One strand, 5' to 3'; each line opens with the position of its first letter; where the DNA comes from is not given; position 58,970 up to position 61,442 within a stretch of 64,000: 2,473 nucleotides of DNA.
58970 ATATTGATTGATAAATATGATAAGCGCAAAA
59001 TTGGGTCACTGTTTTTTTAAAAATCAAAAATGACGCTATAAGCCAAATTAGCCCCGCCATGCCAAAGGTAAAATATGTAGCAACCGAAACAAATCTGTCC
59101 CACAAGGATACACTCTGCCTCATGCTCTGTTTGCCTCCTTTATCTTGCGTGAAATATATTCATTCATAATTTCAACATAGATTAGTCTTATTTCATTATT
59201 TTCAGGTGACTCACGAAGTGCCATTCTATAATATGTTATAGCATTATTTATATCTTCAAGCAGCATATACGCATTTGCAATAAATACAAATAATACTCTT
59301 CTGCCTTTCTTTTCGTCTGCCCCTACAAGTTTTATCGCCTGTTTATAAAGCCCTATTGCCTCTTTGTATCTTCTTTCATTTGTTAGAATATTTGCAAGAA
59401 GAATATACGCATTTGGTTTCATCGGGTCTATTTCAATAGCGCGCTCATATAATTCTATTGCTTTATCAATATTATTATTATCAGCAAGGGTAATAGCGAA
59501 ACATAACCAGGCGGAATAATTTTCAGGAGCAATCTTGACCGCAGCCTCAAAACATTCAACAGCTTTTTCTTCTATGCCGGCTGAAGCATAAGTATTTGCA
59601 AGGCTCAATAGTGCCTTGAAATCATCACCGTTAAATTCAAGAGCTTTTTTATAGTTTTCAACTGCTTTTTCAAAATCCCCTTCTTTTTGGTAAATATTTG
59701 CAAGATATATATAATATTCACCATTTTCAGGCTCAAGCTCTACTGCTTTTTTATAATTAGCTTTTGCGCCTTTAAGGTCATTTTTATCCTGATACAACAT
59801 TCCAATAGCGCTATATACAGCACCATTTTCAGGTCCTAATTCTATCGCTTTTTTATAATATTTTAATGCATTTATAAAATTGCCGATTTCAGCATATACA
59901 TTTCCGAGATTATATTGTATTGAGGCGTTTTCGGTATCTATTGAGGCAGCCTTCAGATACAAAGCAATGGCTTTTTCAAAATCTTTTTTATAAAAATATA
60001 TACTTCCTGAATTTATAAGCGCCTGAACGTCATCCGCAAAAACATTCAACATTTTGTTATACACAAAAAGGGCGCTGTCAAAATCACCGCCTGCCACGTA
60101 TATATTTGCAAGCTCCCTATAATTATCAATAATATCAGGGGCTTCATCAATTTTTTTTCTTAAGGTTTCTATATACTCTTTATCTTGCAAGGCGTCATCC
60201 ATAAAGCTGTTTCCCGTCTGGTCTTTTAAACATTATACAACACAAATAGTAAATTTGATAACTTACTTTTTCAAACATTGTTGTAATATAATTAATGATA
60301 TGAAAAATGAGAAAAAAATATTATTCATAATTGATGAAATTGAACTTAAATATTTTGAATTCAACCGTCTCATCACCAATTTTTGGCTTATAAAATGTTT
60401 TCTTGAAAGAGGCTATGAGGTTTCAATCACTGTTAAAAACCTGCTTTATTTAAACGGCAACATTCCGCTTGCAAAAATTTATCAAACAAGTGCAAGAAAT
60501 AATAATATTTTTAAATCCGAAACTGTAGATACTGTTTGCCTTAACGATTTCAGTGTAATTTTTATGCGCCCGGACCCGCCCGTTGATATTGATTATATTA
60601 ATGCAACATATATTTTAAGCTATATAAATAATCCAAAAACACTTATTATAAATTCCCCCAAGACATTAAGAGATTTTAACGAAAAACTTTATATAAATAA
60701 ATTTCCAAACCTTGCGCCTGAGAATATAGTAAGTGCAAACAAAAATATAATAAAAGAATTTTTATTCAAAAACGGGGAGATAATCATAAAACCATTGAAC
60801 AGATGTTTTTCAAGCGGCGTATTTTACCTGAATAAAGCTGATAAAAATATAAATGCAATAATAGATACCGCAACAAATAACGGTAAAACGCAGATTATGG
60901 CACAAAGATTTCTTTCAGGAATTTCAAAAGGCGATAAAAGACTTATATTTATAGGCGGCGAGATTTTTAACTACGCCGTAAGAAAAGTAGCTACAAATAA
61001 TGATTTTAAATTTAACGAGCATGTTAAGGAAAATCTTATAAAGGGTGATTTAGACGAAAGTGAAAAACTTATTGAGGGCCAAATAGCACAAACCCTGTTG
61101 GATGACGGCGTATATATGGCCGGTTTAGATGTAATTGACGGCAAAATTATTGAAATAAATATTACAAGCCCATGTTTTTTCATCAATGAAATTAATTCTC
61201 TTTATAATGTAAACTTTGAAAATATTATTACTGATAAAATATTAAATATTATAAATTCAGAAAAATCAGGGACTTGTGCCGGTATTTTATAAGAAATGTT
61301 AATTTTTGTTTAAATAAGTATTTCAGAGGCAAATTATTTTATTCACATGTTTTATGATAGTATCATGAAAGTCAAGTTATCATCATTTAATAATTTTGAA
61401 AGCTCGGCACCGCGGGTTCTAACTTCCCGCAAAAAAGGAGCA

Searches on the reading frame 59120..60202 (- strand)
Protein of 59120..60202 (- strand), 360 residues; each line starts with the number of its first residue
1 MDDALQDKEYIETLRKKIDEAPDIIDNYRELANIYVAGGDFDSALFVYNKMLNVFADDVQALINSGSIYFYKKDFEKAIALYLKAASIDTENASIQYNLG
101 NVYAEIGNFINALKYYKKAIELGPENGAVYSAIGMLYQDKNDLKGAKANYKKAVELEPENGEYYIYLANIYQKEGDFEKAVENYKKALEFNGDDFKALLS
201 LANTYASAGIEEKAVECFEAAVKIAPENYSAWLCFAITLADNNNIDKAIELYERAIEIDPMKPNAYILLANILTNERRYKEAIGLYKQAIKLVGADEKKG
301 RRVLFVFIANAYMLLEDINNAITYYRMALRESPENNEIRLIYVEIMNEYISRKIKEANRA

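Call 8: search_protein_families(library=pfam, proteins=[window:59120-60202:-], max_evalue=0.001)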
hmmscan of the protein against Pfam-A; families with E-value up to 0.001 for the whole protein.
window:59120-60202:- (360 aa): 45 families (the best 25 are shown)
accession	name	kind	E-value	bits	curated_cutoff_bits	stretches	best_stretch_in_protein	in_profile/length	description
PF00515.34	TPR_1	-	3.5e-55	182.1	27.8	8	94-126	2-34/34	Tetratricopeptide repeat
PF07719.23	TPR_2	-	4.7e-55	179.6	27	7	162-193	2-33/34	Tetratricopeptide repeat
PF13181.12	TPR_8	-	2.1e-46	152.5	25.7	4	93-125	1-33/34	Tetratricopeptide repeat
PF13414.12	TPR_11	-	2.4e-44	149.2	26.8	5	66-107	1-42/42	TPR repeat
PF13428.12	TPR_14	-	1.3e-39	131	23.5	2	163-203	3-43/44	Tetratricopeptide repeat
PF13431.12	TPR_17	-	4.6e-34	114.2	24.4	3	150-181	2-33/34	Tetratricopeptide repeat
PF13432.12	TPR_16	-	4.8e-34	116.8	32.7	4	236-292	4-60/65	Tetratricopeptide repeat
PF13424.12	TPR_12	-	5.4e-34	116.7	30.1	5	60-122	4-74/77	Tetratricopeptide repeat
PF14559.12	TPR_19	-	5.1e-33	113.7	25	4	240-290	2-52/68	Tetratricopeptide repeat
PF13176.12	TPR_7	-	6.7e-32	107.3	27.9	1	265-297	1-33/36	Tetratricopeptide repeat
PF23914.1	TPR_CcmH_CycH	-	3.8e-25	89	42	2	187-298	42-156/158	Cytochrome c-type biogenesis protein H TPR domain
PF13374.12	TPR_10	-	2.4e-18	65.9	27.5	0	93-122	2-31/42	Tetratricopeptide repeat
PF12895.13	ANAPC3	-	7.1e-17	61.9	27.2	1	241-300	1-57/82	Anaphase-promoting complex, cyclosome, subunit 3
PF25063.1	ARM_TT21_C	-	1.6e-15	57.9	35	2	170-339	30-201/209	Tetratricopeptide repeat protein 21 C-terminal ARM domain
PF13174.12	TPR_6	-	3.3e-15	56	26.3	0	166-188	5-27/33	Tetratricopeptide repeat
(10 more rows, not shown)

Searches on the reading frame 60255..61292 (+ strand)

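Call 8: search_protein_families(library=pfam, proteins=[window:60255-61292:+], max_evalue=0.001)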
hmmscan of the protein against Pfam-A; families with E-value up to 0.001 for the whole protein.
window:60255-61292:+ (345 aa): 2 families
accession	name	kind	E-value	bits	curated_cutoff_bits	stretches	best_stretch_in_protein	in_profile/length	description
PF02955.21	GSH-S_ATP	-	1e-47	162.3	23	1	143-316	1-173/175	Prokaryotic glutathione synthetase, ATP-grasp domain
PF02951.20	GSH-S_N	-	3.2e-20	72.8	21.3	1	22-139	3-119/119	Prokaryotic glutathione synthetase, N-terminal domain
